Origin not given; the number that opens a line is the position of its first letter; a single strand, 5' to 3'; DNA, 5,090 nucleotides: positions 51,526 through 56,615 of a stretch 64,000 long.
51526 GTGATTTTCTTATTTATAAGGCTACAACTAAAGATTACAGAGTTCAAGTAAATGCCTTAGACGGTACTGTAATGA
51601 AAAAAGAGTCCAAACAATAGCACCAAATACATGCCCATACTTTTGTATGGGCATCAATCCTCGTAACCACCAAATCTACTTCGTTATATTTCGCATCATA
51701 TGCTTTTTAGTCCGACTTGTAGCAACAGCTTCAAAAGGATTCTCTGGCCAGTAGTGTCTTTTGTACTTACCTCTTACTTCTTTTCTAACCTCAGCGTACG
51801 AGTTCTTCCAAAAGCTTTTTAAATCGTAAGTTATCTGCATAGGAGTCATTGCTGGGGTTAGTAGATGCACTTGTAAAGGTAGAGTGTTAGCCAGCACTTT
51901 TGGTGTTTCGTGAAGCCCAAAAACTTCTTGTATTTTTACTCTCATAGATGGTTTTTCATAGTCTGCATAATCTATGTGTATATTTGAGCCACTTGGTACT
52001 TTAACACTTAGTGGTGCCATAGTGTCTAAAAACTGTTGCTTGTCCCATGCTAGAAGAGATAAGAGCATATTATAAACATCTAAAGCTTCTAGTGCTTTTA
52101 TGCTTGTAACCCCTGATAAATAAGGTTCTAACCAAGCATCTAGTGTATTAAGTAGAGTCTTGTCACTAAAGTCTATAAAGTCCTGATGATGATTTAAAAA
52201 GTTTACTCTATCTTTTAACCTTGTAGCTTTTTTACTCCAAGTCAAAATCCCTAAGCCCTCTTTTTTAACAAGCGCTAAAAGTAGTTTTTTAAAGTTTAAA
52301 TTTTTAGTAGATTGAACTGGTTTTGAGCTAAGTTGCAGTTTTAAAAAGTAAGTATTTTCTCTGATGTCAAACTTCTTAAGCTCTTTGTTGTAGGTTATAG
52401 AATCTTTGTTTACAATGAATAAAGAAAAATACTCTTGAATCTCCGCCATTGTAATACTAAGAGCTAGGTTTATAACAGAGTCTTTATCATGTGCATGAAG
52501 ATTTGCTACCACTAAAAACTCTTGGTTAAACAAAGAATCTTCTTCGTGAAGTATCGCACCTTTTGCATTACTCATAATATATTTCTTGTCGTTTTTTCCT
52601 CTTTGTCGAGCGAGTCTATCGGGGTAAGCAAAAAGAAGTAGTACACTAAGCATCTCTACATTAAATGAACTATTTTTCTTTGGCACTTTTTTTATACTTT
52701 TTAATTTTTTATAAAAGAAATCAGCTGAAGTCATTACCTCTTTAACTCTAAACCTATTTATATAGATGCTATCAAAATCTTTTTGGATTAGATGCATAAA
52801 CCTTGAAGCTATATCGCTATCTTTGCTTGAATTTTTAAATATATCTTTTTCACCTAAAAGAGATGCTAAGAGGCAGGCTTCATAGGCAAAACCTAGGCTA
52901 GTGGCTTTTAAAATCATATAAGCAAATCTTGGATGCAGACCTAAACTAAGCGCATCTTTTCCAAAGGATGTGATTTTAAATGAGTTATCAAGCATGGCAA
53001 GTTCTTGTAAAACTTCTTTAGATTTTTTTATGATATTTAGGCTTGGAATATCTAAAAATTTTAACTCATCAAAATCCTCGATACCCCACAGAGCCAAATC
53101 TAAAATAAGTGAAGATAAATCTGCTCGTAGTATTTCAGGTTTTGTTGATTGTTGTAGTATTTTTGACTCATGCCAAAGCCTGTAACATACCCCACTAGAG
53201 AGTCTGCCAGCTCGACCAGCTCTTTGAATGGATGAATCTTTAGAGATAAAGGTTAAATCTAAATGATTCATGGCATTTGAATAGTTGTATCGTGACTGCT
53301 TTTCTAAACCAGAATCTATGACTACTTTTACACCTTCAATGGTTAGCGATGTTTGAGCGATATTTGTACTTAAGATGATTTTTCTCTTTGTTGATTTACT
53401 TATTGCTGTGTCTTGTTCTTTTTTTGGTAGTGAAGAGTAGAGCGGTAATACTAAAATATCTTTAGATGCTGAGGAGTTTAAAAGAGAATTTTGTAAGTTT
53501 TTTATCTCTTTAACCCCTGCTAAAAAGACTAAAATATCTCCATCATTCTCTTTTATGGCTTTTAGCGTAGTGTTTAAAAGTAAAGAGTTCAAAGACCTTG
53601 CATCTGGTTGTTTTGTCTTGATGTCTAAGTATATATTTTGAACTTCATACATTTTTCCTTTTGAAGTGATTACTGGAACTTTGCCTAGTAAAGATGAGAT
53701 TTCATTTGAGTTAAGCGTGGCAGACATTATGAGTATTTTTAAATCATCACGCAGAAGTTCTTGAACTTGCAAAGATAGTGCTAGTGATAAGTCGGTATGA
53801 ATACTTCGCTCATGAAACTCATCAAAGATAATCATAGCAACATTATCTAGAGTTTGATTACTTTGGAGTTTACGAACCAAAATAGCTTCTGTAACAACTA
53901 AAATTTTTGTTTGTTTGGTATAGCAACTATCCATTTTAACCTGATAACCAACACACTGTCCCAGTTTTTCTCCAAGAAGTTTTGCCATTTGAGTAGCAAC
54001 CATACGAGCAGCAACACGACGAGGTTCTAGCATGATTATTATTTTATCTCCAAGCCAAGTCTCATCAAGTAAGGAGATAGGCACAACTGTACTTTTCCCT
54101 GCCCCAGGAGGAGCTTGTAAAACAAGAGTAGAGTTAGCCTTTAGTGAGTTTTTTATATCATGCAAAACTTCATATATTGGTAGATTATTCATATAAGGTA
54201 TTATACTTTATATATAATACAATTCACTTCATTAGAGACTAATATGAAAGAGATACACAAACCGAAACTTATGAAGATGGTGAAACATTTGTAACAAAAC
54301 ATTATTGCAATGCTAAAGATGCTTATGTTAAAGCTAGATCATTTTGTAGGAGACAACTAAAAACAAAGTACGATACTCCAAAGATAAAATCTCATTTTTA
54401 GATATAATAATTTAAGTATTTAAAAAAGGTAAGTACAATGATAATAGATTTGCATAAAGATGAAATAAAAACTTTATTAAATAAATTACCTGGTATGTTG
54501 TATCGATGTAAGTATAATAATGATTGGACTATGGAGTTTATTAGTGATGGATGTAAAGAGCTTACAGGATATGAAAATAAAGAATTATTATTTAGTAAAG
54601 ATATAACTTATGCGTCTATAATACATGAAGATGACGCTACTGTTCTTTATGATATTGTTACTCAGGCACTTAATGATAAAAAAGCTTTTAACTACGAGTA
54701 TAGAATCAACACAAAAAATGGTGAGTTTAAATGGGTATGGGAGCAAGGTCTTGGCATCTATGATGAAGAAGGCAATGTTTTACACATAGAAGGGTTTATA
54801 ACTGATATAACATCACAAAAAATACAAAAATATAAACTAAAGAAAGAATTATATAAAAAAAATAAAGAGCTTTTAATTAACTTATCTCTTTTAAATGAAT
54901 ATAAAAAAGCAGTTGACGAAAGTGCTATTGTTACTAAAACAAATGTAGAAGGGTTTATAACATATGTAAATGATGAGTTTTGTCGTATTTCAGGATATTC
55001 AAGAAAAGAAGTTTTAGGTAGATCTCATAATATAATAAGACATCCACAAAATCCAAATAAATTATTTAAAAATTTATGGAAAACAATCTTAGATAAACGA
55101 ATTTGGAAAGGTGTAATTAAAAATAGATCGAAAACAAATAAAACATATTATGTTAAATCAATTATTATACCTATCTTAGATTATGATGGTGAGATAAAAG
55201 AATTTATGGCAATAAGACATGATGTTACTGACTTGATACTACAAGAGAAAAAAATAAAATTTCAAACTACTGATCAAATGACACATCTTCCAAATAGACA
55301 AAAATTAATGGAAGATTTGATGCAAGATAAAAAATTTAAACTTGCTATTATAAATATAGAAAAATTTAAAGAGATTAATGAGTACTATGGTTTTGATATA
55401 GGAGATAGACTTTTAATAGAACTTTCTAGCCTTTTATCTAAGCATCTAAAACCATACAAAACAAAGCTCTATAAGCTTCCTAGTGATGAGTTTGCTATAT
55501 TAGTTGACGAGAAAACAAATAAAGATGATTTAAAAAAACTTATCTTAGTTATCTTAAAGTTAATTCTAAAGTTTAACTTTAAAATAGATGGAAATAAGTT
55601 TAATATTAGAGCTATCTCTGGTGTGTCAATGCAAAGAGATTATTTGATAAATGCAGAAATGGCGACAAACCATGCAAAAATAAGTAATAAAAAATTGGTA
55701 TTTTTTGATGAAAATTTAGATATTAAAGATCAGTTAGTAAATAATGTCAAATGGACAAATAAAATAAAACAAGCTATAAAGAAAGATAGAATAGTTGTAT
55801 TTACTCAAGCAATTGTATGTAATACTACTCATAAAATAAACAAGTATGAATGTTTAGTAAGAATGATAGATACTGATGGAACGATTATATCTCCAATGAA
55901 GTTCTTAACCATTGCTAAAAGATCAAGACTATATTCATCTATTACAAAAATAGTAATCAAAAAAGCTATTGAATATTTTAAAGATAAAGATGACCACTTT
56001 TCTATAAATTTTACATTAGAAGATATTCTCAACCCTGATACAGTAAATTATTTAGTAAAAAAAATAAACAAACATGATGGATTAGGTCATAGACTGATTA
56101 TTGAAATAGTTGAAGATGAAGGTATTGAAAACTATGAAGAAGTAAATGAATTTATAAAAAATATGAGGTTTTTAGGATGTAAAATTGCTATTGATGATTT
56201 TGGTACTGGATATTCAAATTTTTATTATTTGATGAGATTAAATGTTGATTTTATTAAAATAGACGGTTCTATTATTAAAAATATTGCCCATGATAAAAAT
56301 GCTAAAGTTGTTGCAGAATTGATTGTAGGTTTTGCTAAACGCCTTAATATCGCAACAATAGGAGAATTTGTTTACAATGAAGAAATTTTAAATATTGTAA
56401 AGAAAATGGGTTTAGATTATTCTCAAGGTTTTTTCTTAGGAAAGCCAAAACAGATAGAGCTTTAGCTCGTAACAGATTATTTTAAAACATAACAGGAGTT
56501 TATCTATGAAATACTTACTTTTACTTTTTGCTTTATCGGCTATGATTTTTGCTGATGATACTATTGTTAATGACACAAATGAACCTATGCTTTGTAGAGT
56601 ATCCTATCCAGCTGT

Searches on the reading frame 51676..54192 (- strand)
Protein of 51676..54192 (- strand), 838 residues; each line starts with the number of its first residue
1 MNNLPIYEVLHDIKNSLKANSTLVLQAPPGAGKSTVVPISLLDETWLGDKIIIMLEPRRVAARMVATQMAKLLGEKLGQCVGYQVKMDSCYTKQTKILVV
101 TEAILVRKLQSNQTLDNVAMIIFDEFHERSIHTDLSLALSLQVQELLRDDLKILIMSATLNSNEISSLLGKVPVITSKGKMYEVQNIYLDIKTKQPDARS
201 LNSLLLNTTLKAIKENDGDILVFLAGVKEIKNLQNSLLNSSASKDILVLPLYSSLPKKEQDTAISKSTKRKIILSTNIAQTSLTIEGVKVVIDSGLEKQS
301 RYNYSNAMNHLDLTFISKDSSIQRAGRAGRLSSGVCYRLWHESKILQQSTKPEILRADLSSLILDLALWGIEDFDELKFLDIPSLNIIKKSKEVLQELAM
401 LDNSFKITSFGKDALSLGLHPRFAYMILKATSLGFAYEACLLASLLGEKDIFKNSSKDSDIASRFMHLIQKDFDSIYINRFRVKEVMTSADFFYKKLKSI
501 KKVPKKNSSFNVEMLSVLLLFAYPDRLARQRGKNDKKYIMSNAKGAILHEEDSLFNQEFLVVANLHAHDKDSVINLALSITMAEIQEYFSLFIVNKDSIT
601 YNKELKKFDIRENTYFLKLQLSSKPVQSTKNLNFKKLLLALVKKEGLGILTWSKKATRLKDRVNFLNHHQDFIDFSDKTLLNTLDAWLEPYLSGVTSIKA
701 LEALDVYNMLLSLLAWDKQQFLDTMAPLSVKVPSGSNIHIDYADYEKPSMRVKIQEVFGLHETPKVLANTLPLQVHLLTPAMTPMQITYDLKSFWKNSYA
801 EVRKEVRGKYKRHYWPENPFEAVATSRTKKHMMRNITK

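Call 65: search_protein_families(library=pfam, proteins=[window:51676-54192:-])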
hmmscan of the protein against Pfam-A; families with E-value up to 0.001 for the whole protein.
window:51676-54192:- (838 aa): 5 families
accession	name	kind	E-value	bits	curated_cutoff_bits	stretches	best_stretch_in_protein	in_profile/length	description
PF08482.15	HrpB_C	-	8e-49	165.8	25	1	687-819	1-133/133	ATP-dependent helicase C-terminal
PF00271.37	Helicase_C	-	9.4e-15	55.3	23.5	1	211-331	8-109/110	Helicase conserved C-terminal domain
PF00270.35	DEAD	-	2.2e-14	54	26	1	17-164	11-163/167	DEAD/DEAH box helicase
PF04851.21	ResIII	-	5e-06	26.9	22.5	1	9-160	11-162/164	Type III restriction enzyme, res subunit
PF07652.20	Flavi_DEAD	-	0.00017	22.1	21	1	21-127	5-105/148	Flavivirus DEAD domain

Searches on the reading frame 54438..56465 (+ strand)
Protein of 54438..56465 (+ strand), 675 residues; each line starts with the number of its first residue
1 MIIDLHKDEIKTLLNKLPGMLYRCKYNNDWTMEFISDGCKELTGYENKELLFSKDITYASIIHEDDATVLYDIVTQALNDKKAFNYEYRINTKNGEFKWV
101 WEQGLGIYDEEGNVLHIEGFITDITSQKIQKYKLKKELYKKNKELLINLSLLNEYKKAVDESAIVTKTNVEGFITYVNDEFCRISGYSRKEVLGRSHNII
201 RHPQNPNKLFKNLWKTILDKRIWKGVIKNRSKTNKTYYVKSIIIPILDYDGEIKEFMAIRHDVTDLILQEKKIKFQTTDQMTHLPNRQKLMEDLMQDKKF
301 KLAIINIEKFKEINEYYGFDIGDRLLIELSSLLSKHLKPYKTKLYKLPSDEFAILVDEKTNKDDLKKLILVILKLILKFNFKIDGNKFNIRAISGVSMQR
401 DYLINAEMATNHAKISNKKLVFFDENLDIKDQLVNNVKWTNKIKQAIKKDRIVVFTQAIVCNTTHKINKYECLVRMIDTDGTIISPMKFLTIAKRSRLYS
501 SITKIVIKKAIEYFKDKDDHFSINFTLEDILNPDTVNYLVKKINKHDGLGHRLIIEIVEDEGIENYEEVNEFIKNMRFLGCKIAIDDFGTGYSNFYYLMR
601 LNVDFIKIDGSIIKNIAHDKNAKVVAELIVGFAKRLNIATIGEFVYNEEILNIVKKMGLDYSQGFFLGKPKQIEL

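Call 65: search_protein_families(library=pfam, proteins=[window:54438-56465:+])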
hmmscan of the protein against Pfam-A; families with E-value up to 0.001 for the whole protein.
window:54438-56465:+ (675 aa): 7 families
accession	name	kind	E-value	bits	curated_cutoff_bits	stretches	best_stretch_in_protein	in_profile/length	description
PF00563.25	EAL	-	9.9e-57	192.5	31.3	1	441-670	2-236/236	EAL domain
PF08447.18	PAS_3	-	3.7e-32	110.9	25.6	2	34-121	3-89/89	PAS fold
PF13426.13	PAS_9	-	1.1e-19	71.1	27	2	163-265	3-103/103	PAS domain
PF00989.32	PAS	-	3e-18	66.3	22.6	1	168-263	17-113/113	PAS fold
PF00990.26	GGDEF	-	4.6e-18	65.9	23.8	1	277-401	2-135/161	Diguanylate cyclase, GGDEF domain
PF08448.16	PAS_4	-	1.8e-06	28.6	23.1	1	169-265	12-107/110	PAS fold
PF13188.13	PAS_8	-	0.0002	21.5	21.8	0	168-201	17-48/65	PAS domain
